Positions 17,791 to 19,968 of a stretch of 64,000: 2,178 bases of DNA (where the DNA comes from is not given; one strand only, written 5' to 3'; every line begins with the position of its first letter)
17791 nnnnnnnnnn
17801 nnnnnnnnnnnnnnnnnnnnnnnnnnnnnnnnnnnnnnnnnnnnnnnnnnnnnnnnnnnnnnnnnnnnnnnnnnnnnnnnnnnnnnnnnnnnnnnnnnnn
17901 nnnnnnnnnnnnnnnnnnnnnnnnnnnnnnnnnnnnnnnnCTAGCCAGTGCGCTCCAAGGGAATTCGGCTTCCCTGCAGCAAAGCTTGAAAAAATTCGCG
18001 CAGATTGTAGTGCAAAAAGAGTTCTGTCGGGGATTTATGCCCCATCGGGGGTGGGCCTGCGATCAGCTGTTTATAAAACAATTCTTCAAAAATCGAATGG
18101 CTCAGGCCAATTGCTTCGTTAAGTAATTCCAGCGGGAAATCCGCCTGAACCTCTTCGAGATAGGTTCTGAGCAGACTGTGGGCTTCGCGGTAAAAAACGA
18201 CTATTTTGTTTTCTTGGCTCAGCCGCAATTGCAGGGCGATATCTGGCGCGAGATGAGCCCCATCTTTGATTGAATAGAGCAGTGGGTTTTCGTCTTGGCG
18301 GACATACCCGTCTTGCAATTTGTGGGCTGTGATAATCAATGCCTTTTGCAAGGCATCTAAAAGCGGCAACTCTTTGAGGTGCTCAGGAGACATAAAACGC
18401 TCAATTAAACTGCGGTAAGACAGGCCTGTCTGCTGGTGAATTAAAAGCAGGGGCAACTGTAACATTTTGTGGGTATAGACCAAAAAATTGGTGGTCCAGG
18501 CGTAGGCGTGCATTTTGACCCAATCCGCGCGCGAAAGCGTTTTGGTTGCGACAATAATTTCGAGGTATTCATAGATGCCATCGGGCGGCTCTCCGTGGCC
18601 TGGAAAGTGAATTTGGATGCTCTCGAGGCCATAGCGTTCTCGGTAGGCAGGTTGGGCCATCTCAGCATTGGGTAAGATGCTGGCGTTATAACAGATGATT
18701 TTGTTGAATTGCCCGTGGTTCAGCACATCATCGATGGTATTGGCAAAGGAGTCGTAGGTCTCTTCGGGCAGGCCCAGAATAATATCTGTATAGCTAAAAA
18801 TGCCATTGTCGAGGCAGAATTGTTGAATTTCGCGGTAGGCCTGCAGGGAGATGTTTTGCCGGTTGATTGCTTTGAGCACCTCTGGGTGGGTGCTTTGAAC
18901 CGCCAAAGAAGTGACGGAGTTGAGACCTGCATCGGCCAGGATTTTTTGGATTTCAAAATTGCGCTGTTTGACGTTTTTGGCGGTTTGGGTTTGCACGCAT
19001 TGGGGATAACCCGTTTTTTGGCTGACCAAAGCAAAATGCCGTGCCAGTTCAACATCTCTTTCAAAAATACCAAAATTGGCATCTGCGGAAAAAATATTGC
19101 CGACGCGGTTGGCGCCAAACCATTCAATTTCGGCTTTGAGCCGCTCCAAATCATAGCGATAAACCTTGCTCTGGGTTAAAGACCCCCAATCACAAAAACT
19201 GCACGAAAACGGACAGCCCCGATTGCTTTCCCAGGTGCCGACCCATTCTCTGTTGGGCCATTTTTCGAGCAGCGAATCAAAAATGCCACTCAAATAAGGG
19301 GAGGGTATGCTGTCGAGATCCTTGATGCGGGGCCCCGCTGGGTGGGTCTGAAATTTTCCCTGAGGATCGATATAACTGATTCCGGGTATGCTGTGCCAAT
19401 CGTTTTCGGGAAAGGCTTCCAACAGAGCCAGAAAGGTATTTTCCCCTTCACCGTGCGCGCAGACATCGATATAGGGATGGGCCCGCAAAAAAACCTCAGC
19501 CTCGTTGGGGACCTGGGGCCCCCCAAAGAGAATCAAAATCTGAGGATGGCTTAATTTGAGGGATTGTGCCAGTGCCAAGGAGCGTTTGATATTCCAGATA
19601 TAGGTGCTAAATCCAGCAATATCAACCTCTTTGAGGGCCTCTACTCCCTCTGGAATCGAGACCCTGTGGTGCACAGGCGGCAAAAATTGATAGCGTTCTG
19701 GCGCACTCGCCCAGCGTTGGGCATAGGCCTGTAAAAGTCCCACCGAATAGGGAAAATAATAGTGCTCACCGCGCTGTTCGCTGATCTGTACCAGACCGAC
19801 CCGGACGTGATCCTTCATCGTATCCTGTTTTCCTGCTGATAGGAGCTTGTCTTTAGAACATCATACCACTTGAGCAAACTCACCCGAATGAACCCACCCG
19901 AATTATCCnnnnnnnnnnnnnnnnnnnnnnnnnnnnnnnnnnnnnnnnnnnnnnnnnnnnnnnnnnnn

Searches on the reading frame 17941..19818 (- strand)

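Call 3: search_protein_families(library=pfam, proteins=[window:17941-19818:-], max_evalue=0.01)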
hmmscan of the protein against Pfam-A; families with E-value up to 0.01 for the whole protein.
window:17941-19818:- (625 aa): 2 families
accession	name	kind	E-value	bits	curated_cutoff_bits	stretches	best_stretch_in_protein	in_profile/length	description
PF04055.27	Radical_SAM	-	4.4e-14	53.4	29.5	1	199-364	4-165/166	Radical SAM superfamily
PF02310.24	B12-binding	-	2.4e-09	37.5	32.1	1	64-132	51-120/121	B12 binding domain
